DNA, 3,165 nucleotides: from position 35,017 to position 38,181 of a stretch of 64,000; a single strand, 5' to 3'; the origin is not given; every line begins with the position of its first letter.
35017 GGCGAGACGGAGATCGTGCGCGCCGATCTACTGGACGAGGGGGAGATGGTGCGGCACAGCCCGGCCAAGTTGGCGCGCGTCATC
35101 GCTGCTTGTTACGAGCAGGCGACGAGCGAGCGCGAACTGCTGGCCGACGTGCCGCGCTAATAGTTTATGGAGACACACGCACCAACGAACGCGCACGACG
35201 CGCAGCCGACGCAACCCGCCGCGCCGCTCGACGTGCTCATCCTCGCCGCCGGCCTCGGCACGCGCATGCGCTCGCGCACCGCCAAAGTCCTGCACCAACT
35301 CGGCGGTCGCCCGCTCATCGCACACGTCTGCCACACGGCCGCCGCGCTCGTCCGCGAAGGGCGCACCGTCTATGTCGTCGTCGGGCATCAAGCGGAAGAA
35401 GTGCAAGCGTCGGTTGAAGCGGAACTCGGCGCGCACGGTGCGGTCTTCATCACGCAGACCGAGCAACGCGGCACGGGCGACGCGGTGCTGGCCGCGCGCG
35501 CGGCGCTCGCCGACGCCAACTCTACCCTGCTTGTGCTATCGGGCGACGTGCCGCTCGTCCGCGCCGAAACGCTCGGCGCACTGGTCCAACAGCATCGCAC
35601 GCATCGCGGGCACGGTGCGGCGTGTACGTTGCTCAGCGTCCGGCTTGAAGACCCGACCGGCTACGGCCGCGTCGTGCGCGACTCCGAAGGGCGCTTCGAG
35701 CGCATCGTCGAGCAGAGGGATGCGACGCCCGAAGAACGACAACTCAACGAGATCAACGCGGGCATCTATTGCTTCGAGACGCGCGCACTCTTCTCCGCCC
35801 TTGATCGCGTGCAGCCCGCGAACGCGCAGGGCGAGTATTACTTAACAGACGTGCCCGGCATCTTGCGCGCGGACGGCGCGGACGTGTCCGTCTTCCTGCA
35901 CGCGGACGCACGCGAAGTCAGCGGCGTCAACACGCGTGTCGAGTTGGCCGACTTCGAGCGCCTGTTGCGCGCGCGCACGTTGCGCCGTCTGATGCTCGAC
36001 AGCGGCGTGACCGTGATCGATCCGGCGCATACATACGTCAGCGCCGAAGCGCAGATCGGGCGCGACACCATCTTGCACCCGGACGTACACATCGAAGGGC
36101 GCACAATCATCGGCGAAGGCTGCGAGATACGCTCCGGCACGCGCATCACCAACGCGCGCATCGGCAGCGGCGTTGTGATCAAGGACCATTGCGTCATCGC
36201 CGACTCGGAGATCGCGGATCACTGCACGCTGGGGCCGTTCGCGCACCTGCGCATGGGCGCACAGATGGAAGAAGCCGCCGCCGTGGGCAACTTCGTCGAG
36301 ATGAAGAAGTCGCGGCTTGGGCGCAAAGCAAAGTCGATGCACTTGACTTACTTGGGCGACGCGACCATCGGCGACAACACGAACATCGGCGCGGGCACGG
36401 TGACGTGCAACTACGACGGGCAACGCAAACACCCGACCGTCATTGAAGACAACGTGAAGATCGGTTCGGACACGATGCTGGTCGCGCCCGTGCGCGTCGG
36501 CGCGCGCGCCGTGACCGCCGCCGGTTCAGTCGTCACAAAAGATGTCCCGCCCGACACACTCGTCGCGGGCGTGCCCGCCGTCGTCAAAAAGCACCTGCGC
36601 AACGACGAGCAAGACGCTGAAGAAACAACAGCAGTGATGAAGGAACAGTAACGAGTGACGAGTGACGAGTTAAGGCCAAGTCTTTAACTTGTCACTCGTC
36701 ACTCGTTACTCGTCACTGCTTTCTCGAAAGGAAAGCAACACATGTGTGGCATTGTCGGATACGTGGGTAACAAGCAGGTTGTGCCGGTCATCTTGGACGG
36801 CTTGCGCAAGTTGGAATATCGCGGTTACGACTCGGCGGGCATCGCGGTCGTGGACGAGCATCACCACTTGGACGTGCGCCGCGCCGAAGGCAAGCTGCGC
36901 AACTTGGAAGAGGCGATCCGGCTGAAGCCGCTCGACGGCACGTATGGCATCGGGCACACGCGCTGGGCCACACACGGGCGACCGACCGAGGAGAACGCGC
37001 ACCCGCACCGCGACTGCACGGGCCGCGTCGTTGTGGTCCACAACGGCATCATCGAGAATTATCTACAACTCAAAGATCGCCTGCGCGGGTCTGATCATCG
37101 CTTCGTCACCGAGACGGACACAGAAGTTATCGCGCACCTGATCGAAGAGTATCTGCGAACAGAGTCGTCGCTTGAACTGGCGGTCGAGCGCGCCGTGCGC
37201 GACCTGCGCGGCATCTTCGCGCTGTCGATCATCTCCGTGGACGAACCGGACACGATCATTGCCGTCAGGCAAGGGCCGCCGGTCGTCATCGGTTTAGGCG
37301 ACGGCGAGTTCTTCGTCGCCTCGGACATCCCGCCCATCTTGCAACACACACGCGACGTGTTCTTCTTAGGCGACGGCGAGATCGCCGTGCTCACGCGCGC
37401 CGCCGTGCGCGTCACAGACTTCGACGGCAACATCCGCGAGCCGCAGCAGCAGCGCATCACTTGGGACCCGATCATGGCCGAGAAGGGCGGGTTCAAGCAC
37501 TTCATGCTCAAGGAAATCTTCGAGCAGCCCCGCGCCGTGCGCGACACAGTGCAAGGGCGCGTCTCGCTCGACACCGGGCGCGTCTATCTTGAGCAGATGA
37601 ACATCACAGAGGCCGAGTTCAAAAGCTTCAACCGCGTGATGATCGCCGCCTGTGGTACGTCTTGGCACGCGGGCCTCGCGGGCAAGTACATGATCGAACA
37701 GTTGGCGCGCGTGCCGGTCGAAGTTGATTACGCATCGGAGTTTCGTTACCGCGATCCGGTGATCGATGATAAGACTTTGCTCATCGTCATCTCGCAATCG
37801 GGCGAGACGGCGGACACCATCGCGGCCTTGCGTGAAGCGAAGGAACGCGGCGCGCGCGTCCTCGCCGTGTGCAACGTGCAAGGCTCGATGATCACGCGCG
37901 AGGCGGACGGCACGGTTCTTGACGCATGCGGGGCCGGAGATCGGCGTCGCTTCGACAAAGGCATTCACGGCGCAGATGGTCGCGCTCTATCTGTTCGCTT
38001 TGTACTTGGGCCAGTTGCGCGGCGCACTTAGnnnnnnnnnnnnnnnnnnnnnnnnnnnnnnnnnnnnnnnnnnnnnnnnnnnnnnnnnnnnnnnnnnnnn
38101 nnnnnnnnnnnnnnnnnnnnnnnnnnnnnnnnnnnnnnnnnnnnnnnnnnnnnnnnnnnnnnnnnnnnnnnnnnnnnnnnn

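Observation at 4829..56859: Family of about 16 intergenic palindromes whose arms are tiled from tandem 7-nt units around a shared AT-rich core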

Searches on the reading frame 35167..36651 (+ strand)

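Call 32: search_protein_families(library=pfam, proteins=[window:35167-36651:+])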
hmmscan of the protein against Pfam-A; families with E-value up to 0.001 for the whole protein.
window:35167-36651:+ (494 aa): 7 families
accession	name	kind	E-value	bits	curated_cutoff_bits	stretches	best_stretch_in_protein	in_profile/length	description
PF00132.30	Hexapep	-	2.1e-28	97.2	27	3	295-329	2-36/36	Bacterial transferase hexapeptide (six repeats)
PF00483.29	NTP_transferase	-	1.1e-20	74.7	21.2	1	24-220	3-197/245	Nucleotidyl transferase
PF12804.13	NTP_transf_3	-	3.9e-20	73.1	27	1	23-154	1-122/160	MobA-like NTP transferase domain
PF25084.1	LbH_EIF2B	-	9.2e-13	48.6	54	1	288-377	15-103/105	EIF2B subunit epsilon LbH domain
PF01128.25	IspD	-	8.7e-09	35.9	27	1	23-149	3-123/221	2-C-methyl-D-erythritol 4-phosphate cytidylyltransferase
PF14602.12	Hexapep_2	-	1.7e-07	31.2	27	1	423-458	1-34/34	Hexapeptide repeat of succinyl-transferase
PF02348.25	CTP_transf_3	-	4.2e-07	30.4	22.6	1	39-146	15-117/217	Cytidylyltransferase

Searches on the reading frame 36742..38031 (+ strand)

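Call 32: search_protein_families(library=pfam, proteins=[window:36742-38031:+])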
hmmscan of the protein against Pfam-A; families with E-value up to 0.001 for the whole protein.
window:36742-38031:+ (429 aa): 5 families
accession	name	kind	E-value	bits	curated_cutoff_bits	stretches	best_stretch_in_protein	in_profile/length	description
PF01380.27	SIS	-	2.9e-25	89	25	1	297-390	6-100/131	SIS domain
PF13522.11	GATase_6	-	1.3e-20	74.2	27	1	65-194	9-129/130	Glutamine amidotransferase domain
PF13537.11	GATase_7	-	1.9e-15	57.4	25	1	82-200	9-122/123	Glutamine amidotransferase domain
PF13230.11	GATase_4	-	4.7e-06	26.2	23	1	56-142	61-145/272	Glutamine amidotransferases class-II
PF13580.11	SIS_2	-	1.1e-05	25.9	27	1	330-376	91-136/138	SIS domain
